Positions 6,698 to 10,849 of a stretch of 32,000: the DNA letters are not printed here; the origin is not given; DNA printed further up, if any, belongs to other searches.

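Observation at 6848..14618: Tat-exported NarGH nitrate reductase operon without NarI or NarK: the electron-input module is not explained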

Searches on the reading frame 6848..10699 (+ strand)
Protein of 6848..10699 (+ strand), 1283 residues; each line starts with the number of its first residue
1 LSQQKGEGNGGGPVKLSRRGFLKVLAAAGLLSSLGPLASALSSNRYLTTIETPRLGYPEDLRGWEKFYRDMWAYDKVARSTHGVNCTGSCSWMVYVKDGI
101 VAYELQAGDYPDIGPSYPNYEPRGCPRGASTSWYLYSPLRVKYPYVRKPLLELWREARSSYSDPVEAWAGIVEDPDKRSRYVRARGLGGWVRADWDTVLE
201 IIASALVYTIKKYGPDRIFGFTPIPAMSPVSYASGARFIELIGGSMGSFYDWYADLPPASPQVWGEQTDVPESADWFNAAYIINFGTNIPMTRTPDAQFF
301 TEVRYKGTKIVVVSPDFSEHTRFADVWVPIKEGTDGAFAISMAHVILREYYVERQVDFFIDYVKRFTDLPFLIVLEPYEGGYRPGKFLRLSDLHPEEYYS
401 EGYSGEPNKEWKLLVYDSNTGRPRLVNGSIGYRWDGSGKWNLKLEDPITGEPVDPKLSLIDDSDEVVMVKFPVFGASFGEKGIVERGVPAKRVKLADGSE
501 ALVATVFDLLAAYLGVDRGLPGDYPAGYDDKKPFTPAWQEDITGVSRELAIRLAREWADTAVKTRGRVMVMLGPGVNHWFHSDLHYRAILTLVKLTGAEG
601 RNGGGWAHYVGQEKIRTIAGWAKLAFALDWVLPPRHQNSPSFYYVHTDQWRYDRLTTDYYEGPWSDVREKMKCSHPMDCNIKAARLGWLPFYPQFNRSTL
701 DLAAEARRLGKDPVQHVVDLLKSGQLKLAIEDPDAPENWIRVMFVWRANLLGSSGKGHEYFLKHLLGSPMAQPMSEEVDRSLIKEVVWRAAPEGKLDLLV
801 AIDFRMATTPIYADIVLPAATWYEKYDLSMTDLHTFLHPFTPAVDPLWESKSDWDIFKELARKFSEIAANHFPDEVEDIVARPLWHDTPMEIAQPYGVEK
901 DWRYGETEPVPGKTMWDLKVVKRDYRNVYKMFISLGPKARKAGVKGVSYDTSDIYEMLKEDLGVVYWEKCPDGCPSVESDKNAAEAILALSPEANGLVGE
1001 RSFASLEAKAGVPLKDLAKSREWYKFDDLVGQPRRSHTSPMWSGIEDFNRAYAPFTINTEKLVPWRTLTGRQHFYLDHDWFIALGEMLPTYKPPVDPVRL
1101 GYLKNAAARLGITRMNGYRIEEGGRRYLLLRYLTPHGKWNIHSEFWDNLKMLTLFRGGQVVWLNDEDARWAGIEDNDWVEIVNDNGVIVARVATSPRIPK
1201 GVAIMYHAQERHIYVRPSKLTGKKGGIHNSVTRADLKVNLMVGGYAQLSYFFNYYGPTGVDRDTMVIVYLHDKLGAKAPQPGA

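Call 5: search_protein_families(library=pfam, proteins=[window:6848-10699:+], max_evalue=0.1)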
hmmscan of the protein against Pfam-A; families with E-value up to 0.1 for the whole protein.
window:6848-10699:+ (1283 aa): 3 families
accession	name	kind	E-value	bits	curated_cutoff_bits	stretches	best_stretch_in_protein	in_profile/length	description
PF00384.28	Molybdopterin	-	1.3e-62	212.3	24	1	140-862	1-352/353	Molybdopterin oxidoreductase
PF01568.27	Molydop_binding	-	2.2e-18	66.7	26.8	1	1130-1236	1-97/110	Molydopterin dinucleotide binding domain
PF10518.14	TAT_signal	-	0.012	16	22.7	1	15-35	1-21/21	TAT (twin-arginine translocation) pathway signal sequence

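Call 6: search_protein_families(library=ncbifam, proteins=[window:6848-10699:+], max_evalue=0.1)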
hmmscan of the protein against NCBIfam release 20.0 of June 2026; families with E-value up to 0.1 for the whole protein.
window:6848-10699:+ (1283 aa): 24 families
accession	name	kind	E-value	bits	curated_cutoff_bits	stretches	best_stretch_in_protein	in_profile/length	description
TIGR01580.1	narG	equivalog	0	1630.8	1084.15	1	61-1268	28-1225/1235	nitrate reductase subunit alpha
TIGR03479.1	DMSO_red_II_alp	subfamily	8.1e-189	629.7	984.75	6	182-445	128-362/913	molybdopterin-dependent oxidoreductase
NF042978.1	EthbenzDh_ebdA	equivalog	1.5e-57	195.1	2000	5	181-375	149-337/977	ethylbenzene dehydrogenase subunit alpha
TIGR02166.1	dmsA_ynfE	subfamily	1.1e-53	182.5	777.7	5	182-355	112-293/794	DMSO/selenate family reductase complex A subunit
TIGR00509.1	bisC_fam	subfamily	2.1e-34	118.9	1017.55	4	795-865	439-511/772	molybdopterin guanine dinucleotide-containing S/N-oxide reductase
TIGR01591.1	Fdh-alpha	equivalog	2.7e-34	118.3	666.25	4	795-881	410-495/672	formate dehydrogenase subunit alpha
NF011566.1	PRK14990.1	exception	2.7e-28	98.5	1600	5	180-355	125-313/814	dimethylsulfoxide reductase subunit A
NF041885.1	selenate_YnfE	exception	3.4e-28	97.9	1675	3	181-355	115-300/805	selenate/tellurate reductase subunit YnfE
NF041884.1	selenate_YnfF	exception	6.2e-27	93.8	1650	3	181-355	112-293/798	selenate/tellurate reductase subunit YnfF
NF012032.0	PRK15488.1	equivalog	1.6e-25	89.3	694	2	183-368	107-286/759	thiosulfate reductase PhsA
NF011682.0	PRK15102.1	equivalog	1.5e-22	79.6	909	3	795-867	497-571/829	trimethylamine-N-oxide reductase TorA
TIGR02164.1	torA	equivalog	1e-19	70.2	1465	3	795-866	493-566/824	trimethylamine-N-oxide reductase TorA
NF047855.1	AssmNtatRedNasC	equivalog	2.4e-16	59.2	1100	2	278-366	180-266/708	assimilatory nitrate reductase catalytic subunit NasC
TIGR01553.1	formate-DH-alph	equivalog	4.8e-14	51.1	814.2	2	275-373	218-310/1009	formate dehydrogenase-N subunit alpha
NF041513.1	formate_DH_Act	exception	6.6e-12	44.1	1400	1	274-373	208-301/1067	formate dehydrogenase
TIGR01409.1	TAT_signal_seq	domain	0.003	17.8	16.7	1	16-38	1-27/29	twin-arginine translocation signal domain-containing protein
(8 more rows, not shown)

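Call 26: search_solved_structures(query=window:6848-10699:+, max_evalue=1e-20, show_alignments=0)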
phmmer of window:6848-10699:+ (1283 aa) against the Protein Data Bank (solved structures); distinct sequences matched with E-value up to 1e-20: 12.
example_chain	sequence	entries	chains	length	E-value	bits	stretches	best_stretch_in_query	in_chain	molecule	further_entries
1q16_A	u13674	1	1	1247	0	1349.7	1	62-1268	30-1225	Respiratory nitrate reductase 1 alpha chain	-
1r27_A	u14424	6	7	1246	0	1349.6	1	62-1268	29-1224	Respiratory nitrate reductase 1 alpha chain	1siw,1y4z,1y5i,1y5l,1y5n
3egw_A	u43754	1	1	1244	0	1349.4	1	62-1268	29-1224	Respiratory nitrate reductase 1 alpha chain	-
3ir7_A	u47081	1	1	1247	0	1346.9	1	62-1268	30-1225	Respiratory nitrate reductase 1 alpha chain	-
3ir6_A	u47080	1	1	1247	0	1345.6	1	62-1268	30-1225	Respiratory nitrate reductase 1 alpha chain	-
3ir5_A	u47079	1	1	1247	0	1345.2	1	62-1268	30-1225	Respiratory nitrate reductase 1 alpha chain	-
5e7o_A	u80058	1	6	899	4.8e-136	458.5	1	183-354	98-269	DMSO reductase family type II enzyme, molybdopterin subunit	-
4ydd_A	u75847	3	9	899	1.4e-134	453.6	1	183-354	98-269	DMSO reductase family type II enzyme, molybdopterin subunit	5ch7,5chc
2ivf_A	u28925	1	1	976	7.9e-49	169.5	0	182-376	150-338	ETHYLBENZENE DEHYDROGENASE ALPHA-SUBUNIT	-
7b04_B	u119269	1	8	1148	1.2e-37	132.4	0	235-378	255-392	Nitrite oxidoreductase subunit A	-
7l5i_A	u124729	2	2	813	2.1e-23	85.2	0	795-864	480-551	Trimethylamine-N-oxide reductase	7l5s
2vpw_A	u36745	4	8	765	2.6e-23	84.9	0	184-355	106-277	THIOSULFATE REDUCTASE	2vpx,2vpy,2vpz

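Call 56: find_homologous_proteins(query=window:6848-10699:+, max_evalue=1e-100)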
Query window:6848-10699:+ (1283 aa): 8000 proteins with E <= 1e-100 among 8000 candidates; the best 120 are listed.
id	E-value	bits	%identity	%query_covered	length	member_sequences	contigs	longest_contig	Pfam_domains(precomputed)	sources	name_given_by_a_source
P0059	0.0e+0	3046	100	100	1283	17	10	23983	PF28599.1,PF00384.28,PF01568.28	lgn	-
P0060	0.0e+0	2606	83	100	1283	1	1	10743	PF28599.1,PF00384.28,PF01568.28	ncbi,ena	-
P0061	0.0e+0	2602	83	100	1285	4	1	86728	PF28599.1,PF00384.28,PF01568.28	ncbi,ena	-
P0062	0.0e+0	2425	79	99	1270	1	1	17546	PF28599.1,PF00384.28,PF01568.28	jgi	jgi:nitrate reductase alpha subunit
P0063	0.0e+0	2367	77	98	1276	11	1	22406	PF28599.1,PF00384.28,PF01568.28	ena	-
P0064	0.0e+0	2365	77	99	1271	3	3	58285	PF10518.15,PF28599.1,PF00384.28,PF01568.28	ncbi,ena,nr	ncbi:MAG: nitrate reductase subunit alpha [Desulfurococcales archaeon]|nr:nitrate reductase subunit 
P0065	0.0e+0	2315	75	100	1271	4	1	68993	PF28599.1,PF00384.28,PF01568.28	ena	-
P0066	0.0e+0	2296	76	98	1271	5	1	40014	PF28599.1,PF00384.28,PF01568.28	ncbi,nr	ncbi:MAG: nitrate reductase subunit alpha [Desulfurococcales archaeon]|nr:nitrate reductase subunit 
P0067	0.0e+0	2289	75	99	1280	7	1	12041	PF28599.1,PF00384.28,PF01568.28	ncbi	-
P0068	0.0e+0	2275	74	99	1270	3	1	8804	PF28599.1,PF00384.28,PF01568.28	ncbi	-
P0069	0.0e+0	2274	75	98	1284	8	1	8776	PF28599.1,PF00384.28,PF01568.28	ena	-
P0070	0.0e+0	2240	72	98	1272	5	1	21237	PF10518.15,PF28599.1,PF00384.28,PF01568.28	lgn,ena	-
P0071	0.0e+0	2117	68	98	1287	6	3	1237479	PF28599.1,PF00384.28,PF01568.28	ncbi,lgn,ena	-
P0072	0.0e+0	1686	60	97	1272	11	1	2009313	PF28599.1,PF00384.28,PF01568.28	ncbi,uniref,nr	ncbi:respiratory nitrate reductase alpha subunit apoprotein [Pyrobaculum calidifontis JCM 11548]|uni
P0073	0.0e+0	1686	59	98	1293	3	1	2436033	PF28599.1,PF00384.28,PF01568.28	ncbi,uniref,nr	ncbi:respiratory nitrate reductase, alpha subunit [Pyrobaculum oguniense TE7]|uniref:nitrate reducta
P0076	0.0e+0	1650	58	98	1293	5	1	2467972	PF28599.1,PF00384.28,PF01568.28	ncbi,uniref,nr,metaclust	ncbi:nitrate reductase subunit alpha [Pyrobaculum ferrireducens]|uniref:nitrate reductase (quinone) 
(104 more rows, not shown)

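Call 57: find_encoding_contigs(protein=P0072, flank=9000, max_places=1)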
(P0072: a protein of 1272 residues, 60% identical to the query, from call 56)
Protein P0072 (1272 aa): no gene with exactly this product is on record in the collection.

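Call 58: find_encoding_contigs(protein=P0071, flank=9000, max_places=1)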
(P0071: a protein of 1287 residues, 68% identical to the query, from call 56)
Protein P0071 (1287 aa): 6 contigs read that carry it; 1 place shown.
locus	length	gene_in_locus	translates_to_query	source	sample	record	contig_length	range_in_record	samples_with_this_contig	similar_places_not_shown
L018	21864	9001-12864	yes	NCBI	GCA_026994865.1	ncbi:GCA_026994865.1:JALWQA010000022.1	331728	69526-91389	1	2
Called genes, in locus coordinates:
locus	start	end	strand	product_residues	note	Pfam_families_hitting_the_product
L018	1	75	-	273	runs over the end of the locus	-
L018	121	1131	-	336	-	PF00005:ABC_tran, PF13304:AAA_21 (faint)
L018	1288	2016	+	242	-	PF03009:GDPD, PF13653:GDPD_2 (weak)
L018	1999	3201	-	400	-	PF02080:TrkA_C (faint)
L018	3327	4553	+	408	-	PF01769:MgtE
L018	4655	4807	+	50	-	PF22887:DUF7022 (weak)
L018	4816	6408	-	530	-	PF14251:PterinBD-DUF4346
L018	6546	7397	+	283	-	PF01569:PAP2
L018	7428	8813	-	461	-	PF01266:DAO (faint), PF03486:HI0933_like (faint), PF07992:Pyr_redox_2, PF13450:NAD_binding_8 (faint), PF13738:Pyr_redox_3, PF13434:Lys_Orn_oxgnase (weak), PF00070:Pyr_redox, PF02852:Pyr_redox_dim, +1 more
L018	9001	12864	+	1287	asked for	PF00384:Molybdopterin, PF28599:NarG_dom_V, PF01568:Molydop_binding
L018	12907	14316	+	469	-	PF12838:Fer4_7 (weak), PF13237:Fer4_10, PF13247:Fer4_11, PF14711:Nitr_red_bet_C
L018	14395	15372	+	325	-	PF09459:EB_dh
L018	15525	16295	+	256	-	-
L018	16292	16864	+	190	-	PF02613:Nitrate_red_del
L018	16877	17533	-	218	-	PF10469:AKAP7_NLS (weak), PF02834:LigT_PEase, PF13563:2_5_RNA_ligase2, PF02834:LigT_PEase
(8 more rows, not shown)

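Call 60: find_encoding_contigs(protein=P0076, flank=9000, max_places=1)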
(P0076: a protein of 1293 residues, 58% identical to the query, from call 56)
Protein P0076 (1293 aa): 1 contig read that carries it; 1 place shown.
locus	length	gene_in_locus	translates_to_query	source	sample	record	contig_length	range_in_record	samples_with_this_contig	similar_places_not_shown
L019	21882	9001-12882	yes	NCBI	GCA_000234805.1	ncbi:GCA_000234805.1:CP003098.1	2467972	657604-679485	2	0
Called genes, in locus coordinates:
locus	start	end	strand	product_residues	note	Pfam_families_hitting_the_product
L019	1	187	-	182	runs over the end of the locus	PF00355:Rieske (weak)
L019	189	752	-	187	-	-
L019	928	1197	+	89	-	-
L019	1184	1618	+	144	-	PF13473:Cupredoxin_1 (weak), PF00116:COX2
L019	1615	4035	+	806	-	PF00115:COX1, PF00510:COX3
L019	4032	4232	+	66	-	-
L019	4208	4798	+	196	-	PF02630:SCO1-SenC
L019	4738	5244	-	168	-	-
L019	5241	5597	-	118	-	PF24266:HTH_HVO_0163_N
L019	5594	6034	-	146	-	PF04314:LpqE-like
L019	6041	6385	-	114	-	-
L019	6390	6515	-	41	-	-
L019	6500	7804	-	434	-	PF07690:MFS_1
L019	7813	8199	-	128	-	-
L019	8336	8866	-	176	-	PF02613:Nitrate_red_del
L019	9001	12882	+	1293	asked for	PF00384:Molybdopterin, PF28599:NarG_dom_V, PF01568:Molydop_binding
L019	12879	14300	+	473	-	PF12797:Fer4_2 (faint), PF12837:Fer4_6 (faint), PF13247:Fer4_11, PF12838:Fer4_7 (weak), PF13237:Fer4_10, PF14711:Nitr_red_bet_C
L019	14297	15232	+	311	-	PF09459:EB_dh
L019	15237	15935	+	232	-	-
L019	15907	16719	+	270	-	-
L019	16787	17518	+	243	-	-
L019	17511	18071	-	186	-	-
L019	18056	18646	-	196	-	PF13555:AAA_29 (faint), PF00005:ABC_tran, PF13304:AAA_21 (faint)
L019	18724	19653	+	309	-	PF01578:Cytochrom_C_asm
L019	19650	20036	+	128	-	-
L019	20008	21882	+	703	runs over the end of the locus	PF01578:Cytochrom_C_asm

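Call 66: search_protein_families(library=pfam, proteins=[L019:15907-16719:+, L019:16787-17518:+, L019:6500-7804:-, L019:7813-8199:-, L019:15237-15935:+, L019:17511-18071:-], max_evalue=0.01)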
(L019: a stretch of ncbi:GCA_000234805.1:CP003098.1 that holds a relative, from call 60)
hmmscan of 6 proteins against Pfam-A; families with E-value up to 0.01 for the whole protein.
L019:15907-16719:+ (270 aa): 0 families

L019:16787-17518:+ (243 aa): 0 families

L019:6500-7804:- (434 aa): 1 family
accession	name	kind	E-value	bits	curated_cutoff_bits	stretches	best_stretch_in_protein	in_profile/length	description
PF07690.21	MFS_1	-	8.2e-27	94.5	33.4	2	24-335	3-287/347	Major Facilitator Superfamily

L019:7813-8199:- (128 aa): 3 families
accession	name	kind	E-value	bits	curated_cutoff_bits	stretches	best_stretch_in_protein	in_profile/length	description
PF01022.26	HTH_5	-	0.00011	22.4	22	1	2-38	9-44/47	Bacterial regulatory protein, arsR family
PF01978.25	TrmB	-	0.0016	18.7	25.6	1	8-38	21-51/68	Sugar-specific transcriptional regulator TrmB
PF01325.25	Fe_dep_repress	-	0.0048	17.5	26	1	10-40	23-53/60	Iron dependent repressor, N-terminal DNA binding domain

L019:15237-15935:+ (232 aa): 0 families

L019:17511-18071:- (186 aa): 1 family
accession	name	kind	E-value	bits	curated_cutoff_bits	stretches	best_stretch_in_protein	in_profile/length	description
PF01061.29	ABC2_membrane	-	5.2e-05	23.3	26.9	1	4-152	6-172/211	ABC-2 type transporter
